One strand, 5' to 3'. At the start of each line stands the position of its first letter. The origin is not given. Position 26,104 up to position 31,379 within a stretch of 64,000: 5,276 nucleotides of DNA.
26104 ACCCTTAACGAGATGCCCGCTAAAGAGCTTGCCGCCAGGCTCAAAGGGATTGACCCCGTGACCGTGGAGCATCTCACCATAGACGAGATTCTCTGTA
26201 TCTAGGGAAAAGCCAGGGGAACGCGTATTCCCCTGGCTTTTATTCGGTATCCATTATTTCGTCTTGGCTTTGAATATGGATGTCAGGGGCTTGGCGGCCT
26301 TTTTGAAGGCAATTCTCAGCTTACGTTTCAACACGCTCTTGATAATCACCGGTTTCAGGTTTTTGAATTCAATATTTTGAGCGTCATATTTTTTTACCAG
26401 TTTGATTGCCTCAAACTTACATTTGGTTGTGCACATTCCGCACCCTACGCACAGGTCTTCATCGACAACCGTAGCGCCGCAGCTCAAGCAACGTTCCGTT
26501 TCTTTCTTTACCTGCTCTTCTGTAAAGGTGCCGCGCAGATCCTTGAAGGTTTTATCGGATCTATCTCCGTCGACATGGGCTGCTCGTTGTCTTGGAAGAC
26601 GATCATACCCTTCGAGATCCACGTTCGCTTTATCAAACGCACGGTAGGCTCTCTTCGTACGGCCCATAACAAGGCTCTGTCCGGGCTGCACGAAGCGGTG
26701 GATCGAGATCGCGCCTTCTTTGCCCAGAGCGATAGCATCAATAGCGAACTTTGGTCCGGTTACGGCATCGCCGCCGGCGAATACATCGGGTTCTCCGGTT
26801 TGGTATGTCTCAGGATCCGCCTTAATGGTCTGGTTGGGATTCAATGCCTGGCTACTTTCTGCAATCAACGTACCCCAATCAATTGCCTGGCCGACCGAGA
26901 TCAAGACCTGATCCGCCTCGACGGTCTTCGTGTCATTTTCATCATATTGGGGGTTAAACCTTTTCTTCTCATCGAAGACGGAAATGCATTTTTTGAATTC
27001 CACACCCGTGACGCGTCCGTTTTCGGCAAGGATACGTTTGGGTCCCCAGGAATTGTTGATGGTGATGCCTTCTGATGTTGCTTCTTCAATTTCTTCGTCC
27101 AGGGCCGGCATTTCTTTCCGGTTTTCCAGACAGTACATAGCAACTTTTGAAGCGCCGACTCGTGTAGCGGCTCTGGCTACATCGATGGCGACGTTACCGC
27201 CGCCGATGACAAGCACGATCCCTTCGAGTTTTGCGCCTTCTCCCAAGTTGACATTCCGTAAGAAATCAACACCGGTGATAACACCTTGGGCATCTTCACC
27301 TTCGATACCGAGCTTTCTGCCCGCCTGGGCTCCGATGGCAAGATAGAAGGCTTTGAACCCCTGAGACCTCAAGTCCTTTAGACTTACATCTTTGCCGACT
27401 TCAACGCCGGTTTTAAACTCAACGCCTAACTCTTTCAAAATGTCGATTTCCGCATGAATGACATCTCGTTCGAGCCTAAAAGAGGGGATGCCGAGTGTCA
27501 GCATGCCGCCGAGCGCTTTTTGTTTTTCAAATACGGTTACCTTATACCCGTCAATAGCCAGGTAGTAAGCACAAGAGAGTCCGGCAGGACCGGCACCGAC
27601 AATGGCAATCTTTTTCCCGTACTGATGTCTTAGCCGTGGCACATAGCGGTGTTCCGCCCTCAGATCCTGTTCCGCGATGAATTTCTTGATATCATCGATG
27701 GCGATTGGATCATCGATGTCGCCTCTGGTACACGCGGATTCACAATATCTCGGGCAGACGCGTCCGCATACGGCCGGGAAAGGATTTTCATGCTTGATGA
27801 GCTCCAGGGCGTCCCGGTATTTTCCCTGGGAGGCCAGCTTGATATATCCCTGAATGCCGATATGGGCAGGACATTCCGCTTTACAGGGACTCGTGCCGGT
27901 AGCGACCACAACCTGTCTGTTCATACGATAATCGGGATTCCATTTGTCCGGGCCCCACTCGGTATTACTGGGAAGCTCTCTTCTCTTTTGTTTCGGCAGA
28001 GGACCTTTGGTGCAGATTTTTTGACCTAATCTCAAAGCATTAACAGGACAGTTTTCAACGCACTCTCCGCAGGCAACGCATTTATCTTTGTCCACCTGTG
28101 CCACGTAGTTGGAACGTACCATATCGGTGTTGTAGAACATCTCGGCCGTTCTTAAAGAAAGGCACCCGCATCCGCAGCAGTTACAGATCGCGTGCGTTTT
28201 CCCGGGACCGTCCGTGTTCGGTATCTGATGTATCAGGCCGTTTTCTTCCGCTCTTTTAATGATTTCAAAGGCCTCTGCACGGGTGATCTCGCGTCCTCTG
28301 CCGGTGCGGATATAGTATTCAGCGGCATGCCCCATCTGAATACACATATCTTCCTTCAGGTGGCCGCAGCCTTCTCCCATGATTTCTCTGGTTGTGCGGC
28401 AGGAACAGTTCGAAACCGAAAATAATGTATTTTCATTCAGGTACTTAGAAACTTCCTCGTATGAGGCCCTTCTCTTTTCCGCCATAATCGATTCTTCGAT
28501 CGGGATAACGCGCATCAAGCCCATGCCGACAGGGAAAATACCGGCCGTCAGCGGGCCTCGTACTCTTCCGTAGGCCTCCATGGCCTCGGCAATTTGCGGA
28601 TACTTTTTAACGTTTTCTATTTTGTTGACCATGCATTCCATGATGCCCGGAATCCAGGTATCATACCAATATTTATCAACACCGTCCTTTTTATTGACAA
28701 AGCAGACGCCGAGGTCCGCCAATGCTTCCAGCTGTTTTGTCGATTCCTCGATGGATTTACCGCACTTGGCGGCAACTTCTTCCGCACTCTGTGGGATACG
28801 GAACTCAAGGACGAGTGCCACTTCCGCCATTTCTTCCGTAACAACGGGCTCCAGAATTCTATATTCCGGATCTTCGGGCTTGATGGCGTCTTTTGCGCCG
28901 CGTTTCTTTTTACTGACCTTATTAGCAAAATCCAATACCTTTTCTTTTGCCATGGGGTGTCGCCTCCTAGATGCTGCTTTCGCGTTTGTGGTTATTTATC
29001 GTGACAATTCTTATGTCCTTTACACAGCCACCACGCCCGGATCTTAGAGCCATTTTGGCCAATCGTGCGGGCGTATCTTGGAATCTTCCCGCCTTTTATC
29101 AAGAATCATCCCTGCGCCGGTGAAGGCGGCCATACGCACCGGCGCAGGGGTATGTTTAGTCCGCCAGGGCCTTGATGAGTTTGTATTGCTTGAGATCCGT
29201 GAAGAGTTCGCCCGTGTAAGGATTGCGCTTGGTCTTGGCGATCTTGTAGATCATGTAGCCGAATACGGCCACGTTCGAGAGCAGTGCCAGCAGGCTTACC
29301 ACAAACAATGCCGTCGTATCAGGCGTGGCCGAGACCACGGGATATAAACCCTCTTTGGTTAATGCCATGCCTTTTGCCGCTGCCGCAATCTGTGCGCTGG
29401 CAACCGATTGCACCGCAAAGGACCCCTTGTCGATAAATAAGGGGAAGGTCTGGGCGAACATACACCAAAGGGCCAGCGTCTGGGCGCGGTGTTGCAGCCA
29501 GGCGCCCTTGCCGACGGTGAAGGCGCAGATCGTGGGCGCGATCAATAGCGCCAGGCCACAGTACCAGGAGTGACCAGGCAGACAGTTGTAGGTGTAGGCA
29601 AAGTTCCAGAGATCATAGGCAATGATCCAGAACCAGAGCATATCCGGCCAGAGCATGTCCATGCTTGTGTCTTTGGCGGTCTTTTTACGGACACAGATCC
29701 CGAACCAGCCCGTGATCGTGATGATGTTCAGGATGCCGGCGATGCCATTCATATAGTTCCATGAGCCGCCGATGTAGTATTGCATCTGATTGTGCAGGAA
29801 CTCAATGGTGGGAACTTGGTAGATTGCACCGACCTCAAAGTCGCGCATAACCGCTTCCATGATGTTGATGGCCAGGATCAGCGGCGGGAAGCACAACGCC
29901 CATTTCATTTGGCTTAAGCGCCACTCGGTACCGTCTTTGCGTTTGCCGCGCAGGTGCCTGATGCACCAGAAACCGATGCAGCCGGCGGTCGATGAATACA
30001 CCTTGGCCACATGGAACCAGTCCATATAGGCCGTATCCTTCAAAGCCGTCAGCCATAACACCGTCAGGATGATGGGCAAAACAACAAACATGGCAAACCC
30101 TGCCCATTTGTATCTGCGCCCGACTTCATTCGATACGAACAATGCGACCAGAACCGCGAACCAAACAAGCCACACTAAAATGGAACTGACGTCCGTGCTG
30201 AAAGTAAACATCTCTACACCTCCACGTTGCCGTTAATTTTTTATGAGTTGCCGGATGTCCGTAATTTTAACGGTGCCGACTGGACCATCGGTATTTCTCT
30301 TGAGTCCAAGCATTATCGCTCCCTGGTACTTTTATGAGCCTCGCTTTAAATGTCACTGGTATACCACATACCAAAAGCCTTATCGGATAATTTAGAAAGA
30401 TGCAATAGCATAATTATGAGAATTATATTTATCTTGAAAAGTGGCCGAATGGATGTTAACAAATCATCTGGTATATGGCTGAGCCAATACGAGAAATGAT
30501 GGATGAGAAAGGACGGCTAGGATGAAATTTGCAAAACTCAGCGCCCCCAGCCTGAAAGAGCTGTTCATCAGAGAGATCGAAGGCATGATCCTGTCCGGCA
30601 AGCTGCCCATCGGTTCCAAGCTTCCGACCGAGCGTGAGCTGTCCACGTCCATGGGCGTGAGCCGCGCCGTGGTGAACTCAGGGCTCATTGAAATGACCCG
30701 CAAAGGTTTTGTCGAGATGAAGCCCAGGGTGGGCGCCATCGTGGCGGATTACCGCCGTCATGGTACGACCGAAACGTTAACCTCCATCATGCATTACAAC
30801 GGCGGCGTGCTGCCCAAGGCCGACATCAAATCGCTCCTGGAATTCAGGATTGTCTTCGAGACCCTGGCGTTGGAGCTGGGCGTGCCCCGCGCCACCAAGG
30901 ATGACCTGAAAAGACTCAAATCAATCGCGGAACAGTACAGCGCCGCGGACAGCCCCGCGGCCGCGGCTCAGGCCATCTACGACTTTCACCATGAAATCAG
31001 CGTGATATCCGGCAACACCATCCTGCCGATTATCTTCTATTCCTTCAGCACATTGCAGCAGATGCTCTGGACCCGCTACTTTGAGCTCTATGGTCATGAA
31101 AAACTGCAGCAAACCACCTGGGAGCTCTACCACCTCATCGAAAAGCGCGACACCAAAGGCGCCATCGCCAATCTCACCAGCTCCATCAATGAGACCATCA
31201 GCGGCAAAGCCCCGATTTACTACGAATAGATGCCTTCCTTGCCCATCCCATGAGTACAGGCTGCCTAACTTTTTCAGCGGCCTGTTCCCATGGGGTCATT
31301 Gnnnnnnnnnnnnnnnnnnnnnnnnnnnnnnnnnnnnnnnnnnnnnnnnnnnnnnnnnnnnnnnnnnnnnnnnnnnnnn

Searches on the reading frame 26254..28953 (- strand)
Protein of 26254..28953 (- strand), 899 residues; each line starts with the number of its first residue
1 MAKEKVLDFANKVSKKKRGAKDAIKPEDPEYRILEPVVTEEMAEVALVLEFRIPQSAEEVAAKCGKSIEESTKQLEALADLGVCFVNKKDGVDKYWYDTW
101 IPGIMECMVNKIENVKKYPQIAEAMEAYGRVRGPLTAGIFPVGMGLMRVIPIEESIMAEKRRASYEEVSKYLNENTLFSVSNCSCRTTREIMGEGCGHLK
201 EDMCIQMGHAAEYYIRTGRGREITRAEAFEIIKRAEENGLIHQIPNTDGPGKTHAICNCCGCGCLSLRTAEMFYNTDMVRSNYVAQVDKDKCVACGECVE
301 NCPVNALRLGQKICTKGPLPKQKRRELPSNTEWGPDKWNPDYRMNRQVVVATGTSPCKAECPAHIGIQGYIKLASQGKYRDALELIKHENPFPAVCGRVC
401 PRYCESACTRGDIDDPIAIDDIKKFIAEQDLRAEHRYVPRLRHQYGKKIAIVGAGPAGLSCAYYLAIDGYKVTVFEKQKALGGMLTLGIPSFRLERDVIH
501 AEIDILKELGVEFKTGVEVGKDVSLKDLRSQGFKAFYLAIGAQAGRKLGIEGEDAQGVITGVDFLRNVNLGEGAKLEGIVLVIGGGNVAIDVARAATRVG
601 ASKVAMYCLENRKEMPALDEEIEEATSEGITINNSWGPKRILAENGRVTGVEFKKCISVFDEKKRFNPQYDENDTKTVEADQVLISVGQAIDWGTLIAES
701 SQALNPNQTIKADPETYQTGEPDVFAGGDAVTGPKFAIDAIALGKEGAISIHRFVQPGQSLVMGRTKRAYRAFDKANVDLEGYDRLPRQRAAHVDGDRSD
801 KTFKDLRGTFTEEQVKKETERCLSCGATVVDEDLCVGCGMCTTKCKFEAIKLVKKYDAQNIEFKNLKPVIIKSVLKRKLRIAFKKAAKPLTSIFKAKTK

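Call 5: search_protein_families(library=pfam, proteins=[window:26254-28953:-], max_evalue=0.01)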
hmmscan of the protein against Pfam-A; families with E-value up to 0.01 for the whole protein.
window:26254-28953:- (899 aa): 22 families
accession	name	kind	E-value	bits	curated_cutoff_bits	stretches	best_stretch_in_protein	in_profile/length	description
PF07992.20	Pyr_redox_2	-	9.4e-29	101.2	26.1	1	448-742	2-289/291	Pyridine nucleotide-disulphide oxidoreductase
PF14691.11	Fer4_20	-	9.5e-24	83.8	25.8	1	354-431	29-109/113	Dihydroprymidine dehydrogenase domain II, 4Fe-4S cluster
PF00037.32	Fer4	-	7e-12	45.1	21.1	2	286-308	2-24/24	4Fe-4S binding domain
PF00070.33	Pyr_redox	-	2e-10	41.5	22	2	580-654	2-80/82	Pyridine nucleotide-disulphide oxidoreductase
PF01946.23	Thi4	-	3.7e-10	39.9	26.2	1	437-514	8-85/235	Thi4 family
PF13450.12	NAD_binding_8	-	6.7e-10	39.5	21.9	1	451-485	1-35/68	NAD(P)-binding Rossmann-like domain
PF13738.12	Pyr_redox_3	-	2.3e-09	37.4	30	2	579-728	166-305/305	Pyridine nucleotide-disulphide oxidoreductase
PF12837.12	Fer4_6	-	2.8e-09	36.9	25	2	284-307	1-24/24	4Fe-4S binding domain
PF00890.30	FAD_binding_2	-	7.1e-08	32.5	20.4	1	449-484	2-37/414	FAD binding domain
PF01266.30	DAO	-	1.4e-07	31.9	27.9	1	448-482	1-35/353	FAD dependent oxidoreductase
PF12831.13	FAD_oxidored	-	9.1e-06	25.7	27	1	449-489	2-42/416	FAD dependent oxidoreductase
PF03486.20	HI0933_like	-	2.2e-05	24.5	50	1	448-483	2-37/244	HI0933-like protein Rossmann domain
PF12797.12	Fer4_2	-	0.00031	20.9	24.5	1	287-304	5-22/22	4Fe-4S binding domain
PF01494.25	FAD_binding_3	-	0.00033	20.4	22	1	449-479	4-34/349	FAD binding domain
PF21799.2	MurD-like_N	-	0.0012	19.5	27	1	447-483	1-37/88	Mur ligase MurD-like, N-terminal domain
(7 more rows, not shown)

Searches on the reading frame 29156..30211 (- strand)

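Call 5: search_protein_families(library=pfam, proteins=[window:29156-30211:-], max_evalue=0.01)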
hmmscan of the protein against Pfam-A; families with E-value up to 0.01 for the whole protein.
window:29156-30211:- (351 aa): 1 family
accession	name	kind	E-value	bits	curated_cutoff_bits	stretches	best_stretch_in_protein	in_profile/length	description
PF18948.5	DUF5692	-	4.8e-119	397.5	27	1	11-347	5-302/304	Family of unknown function (DUF5692)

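Call 6: search_protein_families(library=ncbifam, proteins=[window:29156-30211:-], max_evalue=0.01)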
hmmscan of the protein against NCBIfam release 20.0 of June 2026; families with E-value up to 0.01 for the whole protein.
window:29156-30211:- (351 aa): 0 families

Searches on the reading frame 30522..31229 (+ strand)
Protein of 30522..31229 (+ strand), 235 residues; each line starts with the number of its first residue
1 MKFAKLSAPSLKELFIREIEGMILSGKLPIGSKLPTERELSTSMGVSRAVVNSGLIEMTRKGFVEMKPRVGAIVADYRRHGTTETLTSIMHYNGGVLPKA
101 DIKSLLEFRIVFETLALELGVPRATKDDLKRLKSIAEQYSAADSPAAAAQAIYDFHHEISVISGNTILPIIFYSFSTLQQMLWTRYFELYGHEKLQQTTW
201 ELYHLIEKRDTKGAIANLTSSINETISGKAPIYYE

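Call 5: search_protein_families(library=pfam, proteins=[window:30522-31229:+], max_evalue=0.01)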
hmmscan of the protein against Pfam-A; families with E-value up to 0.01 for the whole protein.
window:30522-31229:+ (235 aa): 4 families
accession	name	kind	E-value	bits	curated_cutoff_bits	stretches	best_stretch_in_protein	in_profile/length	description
PF00392.27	GntR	-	6.9e-14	51.7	27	1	17-74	7-64/64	Bacterial regulatory proteins, gntR family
PF07729.17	FCD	-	1.2e-12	48.8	24.3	1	105-216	2-117/125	FCD domain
PF07840.17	FadR_C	-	1e-05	25.9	23.6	1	121-221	42-140/164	FadR C-terminal domain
PF01325.25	Fe_dep_repress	-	0.00052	20.6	26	1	33-72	21-60/60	Iron dependent repressor, N-terminal DNA binding domain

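Call 24: find_related_loci(query=window:30522-31229:+, collection=metagenome_contigs, flank=8000)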
Query window:30522-31229:+ (235 aa) in metagenome_contigs; peptide patterns used: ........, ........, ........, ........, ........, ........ (x = any residue, [..] = any of these).
68 stretches matched a pattern; 9 encode a relative of the query (tblastn E <= 1e-3); 9 distinct loci.
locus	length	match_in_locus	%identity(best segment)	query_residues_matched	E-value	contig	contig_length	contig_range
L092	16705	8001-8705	97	1-235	4e-154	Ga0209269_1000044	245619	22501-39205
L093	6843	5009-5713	95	1-235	9e-153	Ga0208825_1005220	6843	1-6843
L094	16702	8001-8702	44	1-233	2e-63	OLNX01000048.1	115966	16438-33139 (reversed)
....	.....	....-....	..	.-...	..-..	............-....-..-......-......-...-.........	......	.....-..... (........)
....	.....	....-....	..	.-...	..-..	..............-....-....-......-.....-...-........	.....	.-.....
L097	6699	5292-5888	47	1-199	6e-60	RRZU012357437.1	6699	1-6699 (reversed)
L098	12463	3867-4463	47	1-199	6e-60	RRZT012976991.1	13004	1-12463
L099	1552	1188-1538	58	1-117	8e-44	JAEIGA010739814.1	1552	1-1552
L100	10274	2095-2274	34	13-74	4e-5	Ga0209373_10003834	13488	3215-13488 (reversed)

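Call 39: search_protein_families(library=pfam, proteins=[L092:9461-10819:-, L092:10914-11666:-, L092:8784-9413:-], max_evalue=1)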
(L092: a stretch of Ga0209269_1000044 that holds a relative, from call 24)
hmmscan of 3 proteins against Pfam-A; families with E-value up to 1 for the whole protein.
L092:9461-10819:- (452 aa): 1 family
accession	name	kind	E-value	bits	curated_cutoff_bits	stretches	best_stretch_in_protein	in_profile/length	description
PF04355.18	BamE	-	0.013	15.7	23.2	1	400-420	11-31/71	Outer membrane protein assembly factor BamE domain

L092:10914-11666:- (250 aa): 3 families
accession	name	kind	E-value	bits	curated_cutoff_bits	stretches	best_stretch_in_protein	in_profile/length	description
PF13365.12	Trypsin_2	-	6.6e-13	50.1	27.6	1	27-191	1-136/144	Trypsin-like peptidase domain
PF01732.22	Mycop_pep_DUF31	-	0.035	14.2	27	0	170-193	314-337/346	Mycoplasma peptidase (DUF31)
PF00949.27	Peptidase_S7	-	0.072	13.4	20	1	173-194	86-107/131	Peptidase S7, Flavivirus NS3 serine protease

L092:8784-9413:- (209 aa): 1 family
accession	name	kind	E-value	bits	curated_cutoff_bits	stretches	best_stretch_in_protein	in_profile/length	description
PF06161.16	DUF975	-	1.6e-36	126.9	34.8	2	103-191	153-241/243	Protein of unknown function (DUF975)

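Call 57: search_protein_families(library=padloc, proteins=[L092:9461-10819:-, L092:10914-11666:-], max_evalue=0.001)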
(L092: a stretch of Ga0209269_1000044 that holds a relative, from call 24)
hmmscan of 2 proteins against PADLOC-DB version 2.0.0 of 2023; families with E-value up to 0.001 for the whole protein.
L092:9461-10819:- (452 aa): 0 families

L092:10914-11666:- (250 aa): 5 families
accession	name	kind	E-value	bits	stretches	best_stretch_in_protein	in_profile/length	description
PDLC05022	PDC-S45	-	5e-35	118.9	1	5-228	16-244/293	-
PDLC02959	RT-Protease_XI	-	1.5e-08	32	1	21-192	346-478/510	single gene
PDLC02960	RT-Protease_XI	-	1e-07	29.3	1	17-192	342-475/506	single gene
PDLC04593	PDC-M35A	-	0.00019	19.3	1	11-193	7-170/216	-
PDLC03855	LmuA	-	0.00024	18.5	1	24-190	14-157/425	-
